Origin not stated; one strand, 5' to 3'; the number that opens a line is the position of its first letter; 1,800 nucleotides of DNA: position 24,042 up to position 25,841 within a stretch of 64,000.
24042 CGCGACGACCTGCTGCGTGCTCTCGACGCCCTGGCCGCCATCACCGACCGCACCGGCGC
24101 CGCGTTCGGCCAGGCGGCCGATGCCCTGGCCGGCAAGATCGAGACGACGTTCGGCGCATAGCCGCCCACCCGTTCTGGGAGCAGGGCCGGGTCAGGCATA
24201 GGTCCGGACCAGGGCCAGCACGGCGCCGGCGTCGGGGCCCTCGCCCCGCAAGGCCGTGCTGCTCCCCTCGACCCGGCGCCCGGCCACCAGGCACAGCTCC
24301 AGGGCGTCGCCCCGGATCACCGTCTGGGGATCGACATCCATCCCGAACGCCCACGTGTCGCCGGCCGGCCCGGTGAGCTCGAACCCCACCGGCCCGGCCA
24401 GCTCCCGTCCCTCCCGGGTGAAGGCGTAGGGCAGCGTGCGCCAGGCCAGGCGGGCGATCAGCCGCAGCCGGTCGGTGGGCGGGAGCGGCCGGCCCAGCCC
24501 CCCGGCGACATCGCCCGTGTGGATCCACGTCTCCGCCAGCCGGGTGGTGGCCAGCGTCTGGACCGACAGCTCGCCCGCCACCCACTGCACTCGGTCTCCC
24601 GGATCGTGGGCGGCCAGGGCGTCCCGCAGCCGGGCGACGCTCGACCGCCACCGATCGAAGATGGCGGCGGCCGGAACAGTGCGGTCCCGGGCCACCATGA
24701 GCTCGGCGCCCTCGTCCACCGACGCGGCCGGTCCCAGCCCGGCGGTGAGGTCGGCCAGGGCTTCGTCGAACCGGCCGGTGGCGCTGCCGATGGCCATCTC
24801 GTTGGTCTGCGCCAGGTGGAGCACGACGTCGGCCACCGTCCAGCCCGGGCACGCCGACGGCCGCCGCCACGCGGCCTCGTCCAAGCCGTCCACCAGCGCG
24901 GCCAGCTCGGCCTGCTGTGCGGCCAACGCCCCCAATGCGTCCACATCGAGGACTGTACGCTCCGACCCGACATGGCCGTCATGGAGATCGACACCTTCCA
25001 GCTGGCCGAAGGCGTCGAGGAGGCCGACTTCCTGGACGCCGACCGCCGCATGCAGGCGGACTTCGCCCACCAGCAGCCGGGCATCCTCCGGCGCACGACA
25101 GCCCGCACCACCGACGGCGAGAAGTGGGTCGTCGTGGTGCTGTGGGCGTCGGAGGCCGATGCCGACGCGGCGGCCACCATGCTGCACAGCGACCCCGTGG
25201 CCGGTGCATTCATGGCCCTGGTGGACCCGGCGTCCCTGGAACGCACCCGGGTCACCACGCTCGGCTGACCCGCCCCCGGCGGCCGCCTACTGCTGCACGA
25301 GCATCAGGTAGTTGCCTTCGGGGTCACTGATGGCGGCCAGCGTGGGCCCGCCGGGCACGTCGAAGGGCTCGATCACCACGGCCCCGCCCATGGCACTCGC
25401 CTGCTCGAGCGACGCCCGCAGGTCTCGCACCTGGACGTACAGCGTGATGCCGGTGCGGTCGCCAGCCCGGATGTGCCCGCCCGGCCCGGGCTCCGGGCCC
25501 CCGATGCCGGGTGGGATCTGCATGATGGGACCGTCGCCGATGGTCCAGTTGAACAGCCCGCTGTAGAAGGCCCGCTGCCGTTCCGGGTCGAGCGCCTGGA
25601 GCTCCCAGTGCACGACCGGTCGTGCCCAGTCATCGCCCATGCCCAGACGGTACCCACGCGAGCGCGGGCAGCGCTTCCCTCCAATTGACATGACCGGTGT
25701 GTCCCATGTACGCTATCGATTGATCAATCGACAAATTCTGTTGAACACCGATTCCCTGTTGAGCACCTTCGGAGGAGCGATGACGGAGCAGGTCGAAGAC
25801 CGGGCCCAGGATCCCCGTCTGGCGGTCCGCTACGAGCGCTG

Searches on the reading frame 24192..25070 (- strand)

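Call 7: search_protein_families(library=pfam, proteins=[window:24192-25070:-])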
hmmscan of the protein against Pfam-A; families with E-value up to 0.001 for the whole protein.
window:24192-25070:- (292 aa): 3 families
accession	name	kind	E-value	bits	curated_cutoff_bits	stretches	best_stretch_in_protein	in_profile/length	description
PF11716.13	MDMPI_N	-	2.8e-27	96.6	24.2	1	49-189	1-140/140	Mycothiol maleylpyruvate isomerase N-terminal domain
PF12867.12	DinB_2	-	2.1e-10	41.6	24.8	1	49-186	2-126/128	DinB superfamily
PF04978.18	MST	-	5.9e-09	37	27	1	47-187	4-139/149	Mycothiol-S-transferase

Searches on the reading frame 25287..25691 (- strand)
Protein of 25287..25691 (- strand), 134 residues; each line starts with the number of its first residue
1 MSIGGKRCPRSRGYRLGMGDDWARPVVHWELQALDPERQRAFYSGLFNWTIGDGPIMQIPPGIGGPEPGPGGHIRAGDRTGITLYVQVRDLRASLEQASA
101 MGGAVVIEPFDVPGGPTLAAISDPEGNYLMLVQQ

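Call 5: search_protein_families(library=pfam, proteins=[window:25287-25613:-])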
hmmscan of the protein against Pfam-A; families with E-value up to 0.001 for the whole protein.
window:25287-25613:- (108 aa): 2 families
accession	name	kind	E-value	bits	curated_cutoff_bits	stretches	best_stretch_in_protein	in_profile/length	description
PF18029.7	Glyoxalase_6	-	7e-07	30.3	23.6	1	6-104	5-104/106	Glyoxalase-like domain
PF00903.31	Glyoxalase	-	6.4e-06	27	20.6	1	52-104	68-120/121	Glyoxalase/Bleomycin resistance protein/Dioxygenase superfamily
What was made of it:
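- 25287..25691 (-): VOC/glyoxalase-fold protein, transcribed divergently from paaA-like. Membership in the regulon is uncertain. Pfam Glyoxalase_6 (call 5).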

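Call 63: search_protein_families(library=ncbifam, proteins=[window:25287-25691:-], max_evalue=1e-10)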
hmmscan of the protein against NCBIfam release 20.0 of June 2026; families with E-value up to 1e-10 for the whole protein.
window:25287-25691:- (134 aa): 0 families
